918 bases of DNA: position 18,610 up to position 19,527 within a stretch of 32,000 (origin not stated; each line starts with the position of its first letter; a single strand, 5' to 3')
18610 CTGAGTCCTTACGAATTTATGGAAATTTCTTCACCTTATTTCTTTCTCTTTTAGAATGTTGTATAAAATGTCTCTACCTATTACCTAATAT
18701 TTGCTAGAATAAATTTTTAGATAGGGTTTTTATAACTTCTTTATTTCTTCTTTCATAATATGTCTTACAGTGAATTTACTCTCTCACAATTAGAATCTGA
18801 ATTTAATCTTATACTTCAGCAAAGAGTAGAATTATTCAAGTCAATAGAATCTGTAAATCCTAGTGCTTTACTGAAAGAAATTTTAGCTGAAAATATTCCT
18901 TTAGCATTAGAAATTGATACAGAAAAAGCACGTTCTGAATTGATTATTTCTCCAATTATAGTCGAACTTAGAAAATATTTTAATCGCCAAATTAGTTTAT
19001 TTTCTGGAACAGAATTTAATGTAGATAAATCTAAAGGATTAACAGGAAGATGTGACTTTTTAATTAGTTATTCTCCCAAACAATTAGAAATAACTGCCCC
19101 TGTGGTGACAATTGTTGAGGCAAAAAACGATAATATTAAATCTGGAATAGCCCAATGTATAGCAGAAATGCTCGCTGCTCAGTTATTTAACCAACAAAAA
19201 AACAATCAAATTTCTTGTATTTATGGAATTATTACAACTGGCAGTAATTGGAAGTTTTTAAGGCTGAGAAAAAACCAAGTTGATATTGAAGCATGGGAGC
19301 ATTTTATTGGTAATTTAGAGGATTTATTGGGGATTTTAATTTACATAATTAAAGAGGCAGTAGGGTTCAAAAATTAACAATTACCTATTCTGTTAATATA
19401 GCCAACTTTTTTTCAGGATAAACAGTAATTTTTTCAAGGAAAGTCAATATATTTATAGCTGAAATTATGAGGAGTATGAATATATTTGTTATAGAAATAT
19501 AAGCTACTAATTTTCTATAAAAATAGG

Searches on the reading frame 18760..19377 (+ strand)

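Call 6: search_protein_families(library=pfam, proteins=[window:18760-19377:+], max_evalue=0.1)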
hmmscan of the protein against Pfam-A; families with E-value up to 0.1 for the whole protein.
window:18760-19377:+ (205 aa): 1 family
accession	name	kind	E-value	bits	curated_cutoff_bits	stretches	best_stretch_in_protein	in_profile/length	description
PF20516.4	PDDEXK_12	-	0.029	14.5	27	1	141-193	176-228/246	PD-(D/E)XK nuclease superfamily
